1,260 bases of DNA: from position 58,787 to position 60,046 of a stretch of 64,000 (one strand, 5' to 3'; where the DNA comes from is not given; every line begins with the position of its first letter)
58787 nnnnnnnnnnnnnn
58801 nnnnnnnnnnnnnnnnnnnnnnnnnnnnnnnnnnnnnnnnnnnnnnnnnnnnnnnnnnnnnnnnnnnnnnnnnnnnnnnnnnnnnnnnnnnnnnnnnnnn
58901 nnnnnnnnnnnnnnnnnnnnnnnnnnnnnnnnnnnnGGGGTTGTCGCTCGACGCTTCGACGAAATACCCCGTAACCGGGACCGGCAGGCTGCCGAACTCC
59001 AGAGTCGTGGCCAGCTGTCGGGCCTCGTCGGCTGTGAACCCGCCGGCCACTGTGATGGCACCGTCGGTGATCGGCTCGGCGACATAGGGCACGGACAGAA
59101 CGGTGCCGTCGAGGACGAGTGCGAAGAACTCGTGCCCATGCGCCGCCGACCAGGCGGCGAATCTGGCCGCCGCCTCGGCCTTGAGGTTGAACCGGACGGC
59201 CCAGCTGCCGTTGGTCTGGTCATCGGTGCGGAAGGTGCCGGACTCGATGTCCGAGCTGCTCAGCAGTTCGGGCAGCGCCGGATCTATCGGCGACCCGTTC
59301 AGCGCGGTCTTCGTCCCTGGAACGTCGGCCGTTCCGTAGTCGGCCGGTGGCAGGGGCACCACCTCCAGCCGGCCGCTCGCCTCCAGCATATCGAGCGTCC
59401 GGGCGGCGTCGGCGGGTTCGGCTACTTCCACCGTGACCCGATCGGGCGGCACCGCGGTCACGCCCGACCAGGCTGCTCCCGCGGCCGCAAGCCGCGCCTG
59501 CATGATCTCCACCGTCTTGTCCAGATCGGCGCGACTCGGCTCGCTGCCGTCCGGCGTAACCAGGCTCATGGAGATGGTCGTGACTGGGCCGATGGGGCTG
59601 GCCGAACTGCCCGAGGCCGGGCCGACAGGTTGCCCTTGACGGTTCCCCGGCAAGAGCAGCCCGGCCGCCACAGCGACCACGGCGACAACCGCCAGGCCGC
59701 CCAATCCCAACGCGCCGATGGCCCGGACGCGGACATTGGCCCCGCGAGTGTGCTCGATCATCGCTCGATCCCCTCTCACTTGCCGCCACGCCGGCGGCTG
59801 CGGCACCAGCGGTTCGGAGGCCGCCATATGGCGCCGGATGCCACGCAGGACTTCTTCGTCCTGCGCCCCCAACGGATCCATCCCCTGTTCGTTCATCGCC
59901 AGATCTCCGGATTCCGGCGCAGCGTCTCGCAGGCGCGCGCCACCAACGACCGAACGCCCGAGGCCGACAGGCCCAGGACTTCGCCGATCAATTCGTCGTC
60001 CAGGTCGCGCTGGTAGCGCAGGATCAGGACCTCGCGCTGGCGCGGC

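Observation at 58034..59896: Anti-sigma-like protein with an unusual SecD-P1 + DsbA (CTAC) + LysM ectodomain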

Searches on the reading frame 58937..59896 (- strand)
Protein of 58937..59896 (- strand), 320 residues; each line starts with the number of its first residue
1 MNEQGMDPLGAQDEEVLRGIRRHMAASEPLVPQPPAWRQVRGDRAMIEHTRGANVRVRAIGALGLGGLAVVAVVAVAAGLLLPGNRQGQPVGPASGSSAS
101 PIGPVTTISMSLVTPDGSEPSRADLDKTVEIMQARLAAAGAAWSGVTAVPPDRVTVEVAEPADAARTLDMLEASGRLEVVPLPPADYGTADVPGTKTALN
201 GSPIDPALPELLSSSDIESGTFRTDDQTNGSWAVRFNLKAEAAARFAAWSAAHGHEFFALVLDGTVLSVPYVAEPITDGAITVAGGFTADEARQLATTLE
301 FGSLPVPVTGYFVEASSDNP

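Call 19: search_protein_representatives(protein=window:58937-59896:-)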
Query: 320 residues. Proteins with E-value up to 0.001 (for the whole library): 3638; up to 1e-10: 295; up to 1e-30: 39. The best 150 are listed.
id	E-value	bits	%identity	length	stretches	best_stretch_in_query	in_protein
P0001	4.9e-201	683.0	100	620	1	1-320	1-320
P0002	3.8e-89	315.5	65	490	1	47-320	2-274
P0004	4.5e-62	226.6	37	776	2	12-310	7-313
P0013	1.3e-60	221.8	38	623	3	8-311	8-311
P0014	1.5e-52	195.3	44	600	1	1-309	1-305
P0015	3.0e-52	194.3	42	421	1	1-317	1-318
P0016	9.3e-52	192.7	42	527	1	1-309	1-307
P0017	3.5e-50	187.6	40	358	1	1-311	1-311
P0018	5.4e-50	186.9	40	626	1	1-310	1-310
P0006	9.4e-50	186.2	38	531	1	1-315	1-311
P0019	3.8e-49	184.2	42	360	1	1-309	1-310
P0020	4.7e-48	180.6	41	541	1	12-310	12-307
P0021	7.6e-47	176.6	43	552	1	1-309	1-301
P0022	1.4e-45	172.4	45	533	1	1-309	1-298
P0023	5.0e-45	170.6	41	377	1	11-317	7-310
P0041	2.8e-33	132.1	44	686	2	95-309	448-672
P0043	1.2e-32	130.0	36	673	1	12-305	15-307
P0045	9.2e-32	127.1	39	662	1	102-310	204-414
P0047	4.5e-29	118.2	39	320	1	103-309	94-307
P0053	1.4e-27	113.3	41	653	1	65-308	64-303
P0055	9.2e-26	107.4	26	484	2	109-309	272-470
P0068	1.9e-23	99.7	35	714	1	52-308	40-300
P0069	2.8e-23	99.2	38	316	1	62-308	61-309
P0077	1.3e-21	93.7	36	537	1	15-310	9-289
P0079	5.6e-21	91.6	36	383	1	53-307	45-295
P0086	3.2e-20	89.1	33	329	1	35-314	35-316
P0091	2.4e-19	86.3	31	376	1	28-305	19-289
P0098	7.8e-18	81.3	37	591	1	17-320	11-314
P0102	3.3e-17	79.3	32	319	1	59-308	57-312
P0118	5.1e-16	75.4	36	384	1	57-310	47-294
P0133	7.4e-15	71.6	32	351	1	112-308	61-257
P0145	3.2e-14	69.5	27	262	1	70-308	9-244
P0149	4.7e-14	68.9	30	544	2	60-308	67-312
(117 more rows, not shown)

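Call 21: search_protein_families(library=pfam, proteins=[P0013, P0015, P0017, P0041, P0043, P0045, P0053, P0068, P0079, P0047], max_evalue=0.01)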
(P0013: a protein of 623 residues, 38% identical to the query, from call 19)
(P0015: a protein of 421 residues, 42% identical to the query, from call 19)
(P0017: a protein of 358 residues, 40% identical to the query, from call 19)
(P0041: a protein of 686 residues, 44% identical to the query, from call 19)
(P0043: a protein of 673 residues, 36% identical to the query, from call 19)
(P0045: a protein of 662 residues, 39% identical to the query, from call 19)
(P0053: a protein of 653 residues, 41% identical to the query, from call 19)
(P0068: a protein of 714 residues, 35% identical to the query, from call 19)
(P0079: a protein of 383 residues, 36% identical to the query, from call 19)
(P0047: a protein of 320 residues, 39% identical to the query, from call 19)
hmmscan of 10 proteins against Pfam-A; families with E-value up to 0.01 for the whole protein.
P0013 (623 aa): 2 families
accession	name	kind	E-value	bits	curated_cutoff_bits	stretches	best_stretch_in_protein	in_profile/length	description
PF22599.2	SecDF_P1_head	-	1.9e-24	86.2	27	1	212-305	22-113/114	SecDF, P1 head subdomain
PF21760.3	SecD_1st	-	0.0001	22.1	27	0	124-179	2-57/60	Protein translocase subunit SecDF, P1 domain, N-terminal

P0015 (421 aa): 3 families
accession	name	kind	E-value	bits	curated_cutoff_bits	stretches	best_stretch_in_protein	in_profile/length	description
PF22599.2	SecDF_P1_head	-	2.1e-18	66.7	27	1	210-306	19-113/114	SecDF, P1 head subdomain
PF01476.26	LysM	-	6.6e-07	29.6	20.9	1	363-404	4-43/43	LysM domain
PF23446.1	LysM1_NFP_LYK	-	0.0018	19.5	36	1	357-404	5-54/60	NFP/LYK LysM1 domain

P0017 (358 aa): 2 families
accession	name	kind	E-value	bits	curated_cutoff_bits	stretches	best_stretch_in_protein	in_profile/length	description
PF22599.2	SecDF_P1_head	-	2.8e-19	69.5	27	1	211-305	22-113/114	SecDF, P1 head subdomain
PF21760.3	SecD_1st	-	5.3e-07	29.4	27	1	124-178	2-57/60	Protein translocase subunit SecDF, P1 domain, N-terminal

P0041 (686 aa): 2 families
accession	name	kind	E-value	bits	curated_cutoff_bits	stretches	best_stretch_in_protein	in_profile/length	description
PF22599.2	SecDF_P1_head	-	2e-19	70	27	1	592-668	37-113/114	SecDF, P1 head subdomain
PF21760.3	SecD_1st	-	2.3e-05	24.2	27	1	479-532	2-56/60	Protein translocase subunit SecDF, P1 domain, N-terminal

P0043 (673 aa): 1 family
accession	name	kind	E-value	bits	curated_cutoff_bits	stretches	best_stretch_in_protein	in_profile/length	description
PF22599.2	SecDF_P1_head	-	1.6e-19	70.3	27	1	218-307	24-113/114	SecDF, P1 head subdomain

P0045 (662 aa): 5 families
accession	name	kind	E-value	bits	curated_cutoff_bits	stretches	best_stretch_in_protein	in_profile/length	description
PF22599.2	SecDF_P1_head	-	4.9e-23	81.6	27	1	325-410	28-114/114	SecDF, P1 head subdomain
PF13462.12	Thioredoxin_4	-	1.2e-21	78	23.2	1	453-621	5-165/165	Thioredoxin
PF13248.11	Zn_ribbon_3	-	0.0002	21.2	27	0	2-19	9-26/26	zinc-ribbon domain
PF13240.11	Zn_Ribbon_1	-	0.00081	19.5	25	1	11-31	1-21/23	zinc-ribbon domain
PF21760.3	SecD_1st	-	0.0025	17.7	27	1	228-282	2-57/60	Protein translocase subunit SecDF, P1 domain, N-terminal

P0053 (653 aa): 2 families
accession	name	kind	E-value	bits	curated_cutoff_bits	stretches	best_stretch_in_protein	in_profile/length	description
PF22599.2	SecDF_P1_head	-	1.1e-15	57.9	27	1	221-301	33-114/114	SecDF, P1 head subdomain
PF21760.3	SecD_1st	-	0.0042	16.9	27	1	118-170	3-55/60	Protein translocase subunit SecDF, P1 domain, N-terminal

P0068 (714 aa): 2 families
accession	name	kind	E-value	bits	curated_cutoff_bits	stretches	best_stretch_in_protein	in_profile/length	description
PF22599.2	SecDF_P1_head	-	2e-17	63.6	27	1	187-297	10-113/114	SecDF, P1 head subdomain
PF21760.3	SecD_1st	-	1.4e-11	44.1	27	1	112-166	2-56/60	Protein translocase subunit SecDF, P1 domain, N-terminal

P0079 (383 aa): 1 family
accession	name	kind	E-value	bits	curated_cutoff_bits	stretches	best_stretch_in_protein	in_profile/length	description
PF22599.2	SecDF_P1_head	-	4e-09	36.8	27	1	222-277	42-97/114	SecDF, P1 head subdomain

P0047 (320 aa): 7 families
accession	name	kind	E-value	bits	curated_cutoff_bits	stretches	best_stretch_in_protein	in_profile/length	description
PF22599.2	SecDF_P1_head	-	3.3e-20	72.5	27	1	217-303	28-113/114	SecDF, P1 head subdomain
PF13240.11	Zn_Ribbon_1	-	1.3e-06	28.4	25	1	12-30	2-20/23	zinc-ribbon domain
PF13248.11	Zn_ribbon_3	-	9.3e-05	22.2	27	1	11-30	4-23/26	zinc-ribbon domain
PF12773.13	DZR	-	0.00027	21.5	27.3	1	11-30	26-45/45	Double zinc ribbon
PF24463.1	DUF7577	-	0.0016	18.5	28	1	9-30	2-23/27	Domain of unknown function (DUF7577)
PF24460.1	DUF7575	-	0.0042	16.9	28.5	1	8-30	2-24/28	Domain of unknown function (DUF7575)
PF10571.15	UPF0547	-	0.0054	17.3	29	0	11-30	2-21/26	Uncharacterised protein family UPF0547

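Call 24: find_encoding_contigs(protein=P0079, flank=5000, max_places=3)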
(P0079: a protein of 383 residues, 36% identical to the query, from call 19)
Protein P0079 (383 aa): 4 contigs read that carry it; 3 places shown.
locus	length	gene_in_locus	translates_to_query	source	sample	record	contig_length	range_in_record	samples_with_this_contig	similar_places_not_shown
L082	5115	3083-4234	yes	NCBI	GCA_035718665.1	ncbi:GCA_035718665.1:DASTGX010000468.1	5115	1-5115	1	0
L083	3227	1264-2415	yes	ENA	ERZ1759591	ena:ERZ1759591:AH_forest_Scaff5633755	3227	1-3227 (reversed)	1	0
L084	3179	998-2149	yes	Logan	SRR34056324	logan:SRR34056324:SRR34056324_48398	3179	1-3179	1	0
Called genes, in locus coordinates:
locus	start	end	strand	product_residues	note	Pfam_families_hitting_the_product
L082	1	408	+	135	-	PF06089:Asparaginase_II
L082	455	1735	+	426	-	PF00226:DnaJ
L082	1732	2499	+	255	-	PF01325:Fe_dep_repress, PF12802:MarR_2, PF02742:Fe_dep_repr_C, PF04023:FeoA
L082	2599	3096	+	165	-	PF04542:Sigma70_r2, PF08281:Sigma70_r4_2, PF04545:Sigma70_r4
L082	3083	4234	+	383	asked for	PF22599:SecDF_P1_head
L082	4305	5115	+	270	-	PF00749:tRNA-synt_1c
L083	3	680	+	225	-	?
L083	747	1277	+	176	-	PF04542:Sigma70_r2, PF08281:Sigma70_r4_2, PF04545:Sigma70_r4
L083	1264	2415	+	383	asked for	PF22599:SecDF_P1_head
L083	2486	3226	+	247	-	?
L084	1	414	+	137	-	?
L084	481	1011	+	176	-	PF04542:Sigma70_r2, PF08281:Sigma70_r4_2, PF04545:Sigma70_r4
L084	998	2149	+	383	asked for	PF22599:SecDF_P1_head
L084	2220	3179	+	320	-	?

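Call 25: find_encoding_contigs(protein=P0017, flank=5000, max_places=3)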
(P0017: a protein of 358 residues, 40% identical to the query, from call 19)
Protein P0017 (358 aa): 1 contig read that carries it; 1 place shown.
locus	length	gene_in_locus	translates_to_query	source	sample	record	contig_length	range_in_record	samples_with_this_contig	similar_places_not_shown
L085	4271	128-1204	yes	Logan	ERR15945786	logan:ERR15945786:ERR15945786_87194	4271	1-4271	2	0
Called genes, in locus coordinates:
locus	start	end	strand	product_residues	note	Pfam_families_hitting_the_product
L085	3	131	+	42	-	?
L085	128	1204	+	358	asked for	PF21760:SecD_1st (weak), PF22599:SecDF_P1_head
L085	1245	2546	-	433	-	PF07690:MFS_1, PF12832:MFS_1_like (faint), PF13347:MFS_2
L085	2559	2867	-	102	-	-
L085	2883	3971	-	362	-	PF13412:HTH_24 (faint), PF01022:HTH_5, PF09339:HTH_IclR (weak), PF12802:MarR_2 (weak), PF12840:HTH_20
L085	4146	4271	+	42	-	?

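Call 26: find_encoding_contigs(protein=P0047, flank=5000, max_places=3)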
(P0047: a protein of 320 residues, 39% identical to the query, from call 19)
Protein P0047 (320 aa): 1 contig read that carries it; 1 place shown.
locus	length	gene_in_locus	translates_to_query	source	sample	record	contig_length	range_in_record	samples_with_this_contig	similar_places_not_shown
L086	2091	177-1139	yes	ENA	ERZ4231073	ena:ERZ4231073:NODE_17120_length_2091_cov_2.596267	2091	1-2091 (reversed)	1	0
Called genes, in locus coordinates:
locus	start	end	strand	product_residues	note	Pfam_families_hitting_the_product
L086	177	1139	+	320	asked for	PF13240:Zn_Ribbon_1 (weak), PF22599:SecDF_P1_head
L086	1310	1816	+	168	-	-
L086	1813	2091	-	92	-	?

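Call 45: list_cluster_members(proteins=[P0079, P0006, P0118, P0047, P0015, P0043, P0053, P0068, P0091, P0010])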
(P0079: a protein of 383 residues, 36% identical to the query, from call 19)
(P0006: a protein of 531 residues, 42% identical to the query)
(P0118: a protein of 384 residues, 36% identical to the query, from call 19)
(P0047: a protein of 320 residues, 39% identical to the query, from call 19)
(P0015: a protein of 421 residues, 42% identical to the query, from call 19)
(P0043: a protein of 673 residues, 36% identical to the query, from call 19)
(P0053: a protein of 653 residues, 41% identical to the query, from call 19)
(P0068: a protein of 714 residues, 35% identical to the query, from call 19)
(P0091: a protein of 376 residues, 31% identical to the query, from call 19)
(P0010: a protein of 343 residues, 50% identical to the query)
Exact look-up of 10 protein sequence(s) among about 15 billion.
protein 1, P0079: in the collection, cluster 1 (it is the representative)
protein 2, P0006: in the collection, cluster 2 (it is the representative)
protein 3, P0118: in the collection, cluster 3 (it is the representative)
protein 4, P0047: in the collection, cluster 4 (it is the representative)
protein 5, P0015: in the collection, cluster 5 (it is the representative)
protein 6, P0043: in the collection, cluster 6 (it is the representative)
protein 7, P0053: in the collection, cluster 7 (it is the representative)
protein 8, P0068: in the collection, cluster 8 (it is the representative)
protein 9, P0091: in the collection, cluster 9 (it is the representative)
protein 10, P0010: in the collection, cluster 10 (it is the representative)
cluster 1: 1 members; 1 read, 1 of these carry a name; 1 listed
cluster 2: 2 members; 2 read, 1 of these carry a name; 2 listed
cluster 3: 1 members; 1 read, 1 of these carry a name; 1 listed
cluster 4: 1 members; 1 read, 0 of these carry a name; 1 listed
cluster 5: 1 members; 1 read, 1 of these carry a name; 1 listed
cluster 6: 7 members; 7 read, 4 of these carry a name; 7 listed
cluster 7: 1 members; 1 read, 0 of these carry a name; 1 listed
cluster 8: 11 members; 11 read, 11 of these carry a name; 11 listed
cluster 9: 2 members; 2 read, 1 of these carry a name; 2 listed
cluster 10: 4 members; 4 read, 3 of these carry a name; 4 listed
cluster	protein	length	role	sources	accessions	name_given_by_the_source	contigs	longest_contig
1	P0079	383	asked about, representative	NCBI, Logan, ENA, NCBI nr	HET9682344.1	MAG TPA: hypothetical protein VFP19_09925 [Candidatus Limnocylindrales bacterium] | hypothetical protein [Candidatus Limnocylindrales bacterium]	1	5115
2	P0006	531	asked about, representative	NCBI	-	-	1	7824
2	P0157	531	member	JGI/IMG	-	protein-disulfide isomerase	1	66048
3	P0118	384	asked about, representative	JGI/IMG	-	hypothetical protein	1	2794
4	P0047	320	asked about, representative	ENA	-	-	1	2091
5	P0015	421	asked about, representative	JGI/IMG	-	hypothetical protein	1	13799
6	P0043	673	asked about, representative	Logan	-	-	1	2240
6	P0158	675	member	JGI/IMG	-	hypothetical protein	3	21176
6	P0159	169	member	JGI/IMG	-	hypothetical protein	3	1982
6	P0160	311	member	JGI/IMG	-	hypothetical protein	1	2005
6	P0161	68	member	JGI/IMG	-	hypothetical protein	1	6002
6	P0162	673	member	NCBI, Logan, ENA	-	-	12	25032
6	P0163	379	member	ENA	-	-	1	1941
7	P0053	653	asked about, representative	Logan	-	-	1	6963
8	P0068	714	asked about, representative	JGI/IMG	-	hypothetical protein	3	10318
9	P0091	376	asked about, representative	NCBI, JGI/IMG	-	hypothetical protein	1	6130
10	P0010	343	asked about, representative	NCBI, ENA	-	-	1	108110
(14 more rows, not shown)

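Call 47: find_encoding_contigs(protein=P0068, flank=5000, max_places=2)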
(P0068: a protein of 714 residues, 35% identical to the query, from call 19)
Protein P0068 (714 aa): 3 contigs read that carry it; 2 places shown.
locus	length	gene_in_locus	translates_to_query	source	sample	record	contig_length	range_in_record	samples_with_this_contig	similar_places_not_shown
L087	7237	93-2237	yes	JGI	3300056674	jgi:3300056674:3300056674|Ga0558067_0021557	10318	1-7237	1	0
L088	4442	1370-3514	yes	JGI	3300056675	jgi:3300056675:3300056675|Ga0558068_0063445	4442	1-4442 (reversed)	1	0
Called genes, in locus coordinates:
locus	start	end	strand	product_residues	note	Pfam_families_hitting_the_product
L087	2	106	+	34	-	?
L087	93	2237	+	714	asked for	PF21760:SecD_1st, PF22599:SecDF_P1_head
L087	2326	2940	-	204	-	-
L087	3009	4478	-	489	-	PF00144:Beta-lactamase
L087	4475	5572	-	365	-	PF01068:DNA_ligase_A_M, PF04679:DNA_ligase_A_C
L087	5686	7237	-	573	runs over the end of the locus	PF00390:malic, PF03949:Malic_M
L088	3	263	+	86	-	?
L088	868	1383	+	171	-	PF04542:Sigma70_r2, PF04545:Sigma70_r4, PF08281:Sigma70_r4_2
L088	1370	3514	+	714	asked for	PF21760:SecD_1st, PF22599:SecDF_P1_head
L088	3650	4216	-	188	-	-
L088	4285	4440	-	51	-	?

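Call 48: find_encoding_contigs(protein=P0015, flank=6000, max_places=2)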
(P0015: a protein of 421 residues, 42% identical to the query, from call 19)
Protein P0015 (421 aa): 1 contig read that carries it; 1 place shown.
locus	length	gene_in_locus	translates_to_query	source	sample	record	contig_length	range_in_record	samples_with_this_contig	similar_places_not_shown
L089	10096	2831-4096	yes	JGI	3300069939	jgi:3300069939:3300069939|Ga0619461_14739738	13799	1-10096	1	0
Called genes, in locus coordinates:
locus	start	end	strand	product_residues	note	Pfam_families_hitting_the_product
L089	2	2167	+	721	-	?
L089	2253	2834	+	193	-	PF04542:Sigma70_r2, PF08281:Sigma70_r4_2, PF04545:Sigma70_r4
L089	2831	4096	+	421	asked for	PF22599:SecDF_P1_head, PF01476:LysM (weak)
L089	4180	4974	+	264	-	-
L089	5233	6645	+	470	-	PF02163:Peptidase_M50 (weak)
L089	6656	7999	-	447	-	PF07690:MFS_1, PF12832:MFS_1_like (weak), PF13347:MFS_2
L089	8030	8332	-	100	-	-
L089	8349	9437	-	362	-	PF01022:HTH_5, PF09339:HTH_IclR (weak), PF12840:HTH_20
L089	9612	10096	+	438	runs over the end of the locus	PF00675:Peptidase_M16, PF05193:Peptidase_M16_C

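Call 49: find_encoding_contigs(protein=P0091, flank=5000, max_places=2)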
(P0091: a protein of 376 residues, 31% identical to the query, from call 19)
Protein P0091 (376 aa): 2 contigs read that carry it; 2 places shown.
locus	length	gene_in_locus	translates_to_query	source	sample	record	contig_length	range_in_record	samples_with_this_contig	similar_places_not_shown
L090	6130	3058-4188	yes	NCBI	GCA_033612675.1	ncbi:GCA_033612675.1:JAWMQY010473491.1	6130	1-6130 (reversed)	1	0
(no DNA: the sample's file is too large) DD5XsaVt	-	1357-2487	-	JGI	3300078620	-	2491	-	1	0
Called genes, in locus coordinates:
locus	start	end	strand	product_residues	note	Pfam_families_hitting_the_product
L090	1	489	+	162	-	?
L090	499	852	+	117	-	-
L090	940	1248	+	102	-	-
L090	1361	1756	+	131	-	PF12680:SnoaL_2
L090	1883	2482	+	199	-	PF06185:YecM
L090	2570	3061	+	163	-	PF04542:Sigma70_r2, PF08281:Sigma70_r4_2, PF04545:Sigma70_r4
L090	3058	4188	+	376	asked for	PF22599:SecDF_P1_head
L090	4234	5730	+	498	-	PF00749:tRNA-synt_1c, PF19269:Anticodon_2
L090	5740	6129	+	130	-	?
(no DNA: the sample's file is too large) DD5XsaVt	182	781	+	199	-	PF06185:YecM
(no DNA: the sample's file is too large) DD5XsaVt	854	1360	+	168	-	PF04542:Sigma70_r2, PF08281:Sigma70_r4_2, PF04545:Sigma70_r4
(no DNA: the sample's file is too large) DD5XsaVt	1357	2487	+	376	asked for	PF22599:SecDF_P1_head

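Call 50: find_encoding_contigs(protein=P0045, flank=5000, max_places=2)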
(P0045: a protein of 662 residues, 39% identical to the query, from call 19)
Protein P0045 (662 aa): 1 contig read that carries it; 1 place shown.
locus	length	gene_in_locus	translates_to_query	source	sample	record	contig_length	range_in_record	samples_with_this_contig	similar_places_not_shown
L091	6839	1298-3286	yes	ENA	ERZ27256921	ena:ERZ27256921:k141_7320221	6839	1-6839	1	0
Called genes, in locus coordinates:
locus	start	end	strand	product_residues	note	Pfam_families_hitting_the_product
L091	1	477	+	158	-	?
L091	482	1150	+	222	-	PF02683:DsbD_TM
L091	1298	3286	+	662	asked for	PF22599:SecDF_P1_head, PF13462:Thioredoxin_4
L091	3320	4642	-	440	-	PF07690:MFS_1, PF13347:MFS_2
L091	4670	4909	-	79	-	-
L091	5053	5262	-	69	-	-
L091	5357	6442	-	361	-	PF01022:HTH_5, PF09339:HTH_IclR (weak), PF12840:HTH_20, PF13412:HTH_24 (weak)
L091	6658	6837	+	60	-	?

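Call 84: list_cluster_members(proteins=[P0055, P0133, P0145, P0069, P0086, P0102, P0098, P0149, P0077, P0041])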
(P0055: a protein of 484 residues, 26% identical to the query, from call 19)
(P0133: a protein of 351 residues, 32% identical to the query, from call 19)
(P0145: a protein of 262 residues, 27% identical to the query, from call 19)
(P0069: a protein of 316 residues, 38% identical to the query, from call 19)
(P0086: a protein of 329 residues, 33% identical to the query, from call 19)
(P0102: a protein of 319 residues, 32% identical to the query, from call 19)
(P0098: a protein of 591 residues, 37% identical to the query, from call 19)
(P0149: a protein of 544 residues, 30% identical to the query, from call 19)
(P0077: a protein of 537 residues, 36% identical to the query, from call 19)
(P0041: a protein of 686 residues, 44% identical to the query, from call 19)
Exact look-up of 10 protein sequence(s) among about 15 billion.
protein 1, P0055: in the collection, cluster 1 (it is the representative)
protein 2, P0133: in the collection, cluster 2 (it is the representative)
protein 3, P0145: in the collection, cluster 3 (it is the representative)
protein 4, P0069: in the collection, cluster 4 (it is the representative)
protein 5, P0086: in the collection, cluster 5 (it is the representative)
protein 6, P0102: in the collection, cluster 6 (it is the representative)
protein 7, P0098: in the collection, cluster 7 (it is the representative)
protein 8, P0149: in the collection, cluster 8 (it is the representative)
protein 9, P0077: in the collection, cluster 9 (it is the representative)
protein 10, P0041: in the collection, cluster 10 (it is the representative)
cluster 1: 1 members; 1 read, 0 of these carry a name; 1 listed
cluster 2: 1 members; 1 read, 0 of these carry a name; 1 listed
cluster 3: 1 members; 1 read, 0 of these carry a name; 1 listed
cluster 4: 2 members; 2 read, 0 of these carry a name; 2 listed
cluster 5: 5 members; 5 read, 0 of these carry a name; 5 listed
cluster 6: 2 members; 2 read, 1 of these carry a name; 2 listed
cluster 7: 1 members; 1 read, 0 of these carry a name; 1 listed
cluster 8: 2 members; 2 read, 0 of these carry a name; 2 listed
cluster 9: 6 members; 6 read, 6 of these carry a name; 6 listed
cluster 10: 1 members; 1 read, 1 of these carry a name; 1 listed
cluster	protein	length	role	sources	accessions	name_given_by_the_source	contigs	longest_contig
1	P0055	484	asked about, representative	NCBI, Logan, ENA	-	-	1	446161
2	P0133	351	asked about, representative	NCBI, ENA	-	-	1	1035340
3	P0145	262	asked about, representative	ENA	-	-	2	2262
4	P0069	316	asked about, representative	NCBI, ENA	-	-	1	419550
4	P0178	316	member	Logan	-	-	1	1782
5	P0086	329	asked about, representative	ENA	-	-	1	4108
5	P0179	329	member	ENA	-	-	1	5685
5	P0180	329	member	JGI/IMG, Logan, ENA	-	-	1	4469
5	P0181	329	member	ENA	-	-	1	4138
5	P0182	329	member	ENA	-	-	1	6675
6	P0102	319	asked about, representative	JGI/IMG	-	-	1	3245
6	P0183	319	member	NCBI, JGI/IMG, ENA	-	hypothetical protein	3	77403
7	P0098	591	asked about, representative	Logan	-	-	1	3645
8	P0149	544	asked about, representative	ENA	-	-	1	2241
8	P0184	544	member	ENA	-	-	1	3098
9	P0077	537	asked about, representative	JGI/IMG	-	hypothetical protein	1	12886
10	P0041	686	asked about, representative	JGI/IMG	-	hypothetical protein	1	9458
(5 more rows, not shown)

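Call 85: find_encoding_contigs(protein=P0069, flank=3000, max_places=1)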
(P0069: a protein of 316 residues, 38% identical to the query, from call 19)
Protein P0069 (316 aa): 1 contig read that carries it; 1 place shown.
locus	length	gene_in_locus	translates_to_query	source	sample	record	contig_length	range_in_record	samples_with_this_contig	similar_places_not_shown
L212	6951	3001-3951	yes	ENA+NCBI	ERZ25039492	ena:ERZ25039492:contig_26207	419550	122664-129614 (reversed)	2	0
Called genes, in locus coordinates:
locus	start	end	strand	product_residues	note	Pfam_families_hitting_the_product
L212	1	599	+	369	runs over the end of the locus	PF01073:3Beta_HSD, PF01370:Epimerase, PF02719:Polysacc_synt_2 (weak), PF05368:NmrA, PF16363:GDP_Man_Dehyd, PF07993:NAD_binding_4, PF01370:Epimerase, PF16363:GDP_Man_Dehyd, +2 more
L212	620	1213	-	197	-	PF13538:UvrD_C_2 (faint), PF13361:UvrD_C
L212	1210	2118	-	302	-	-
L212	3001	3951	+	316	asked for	PF21760:SecD_1st (weak), PF22599:SecDF_P1_head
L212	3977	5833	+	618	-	PF27096:UvrC_M, PF02151:UVR, PF22920:UvrC_RNaseH, PF12826:HHH_2 (faint), PF08459:UvrC_RNaseH_dom, PF00633:HHH (faint), PF14520:HHH_5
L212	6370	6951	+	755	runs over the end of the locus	PF10101:DUF2339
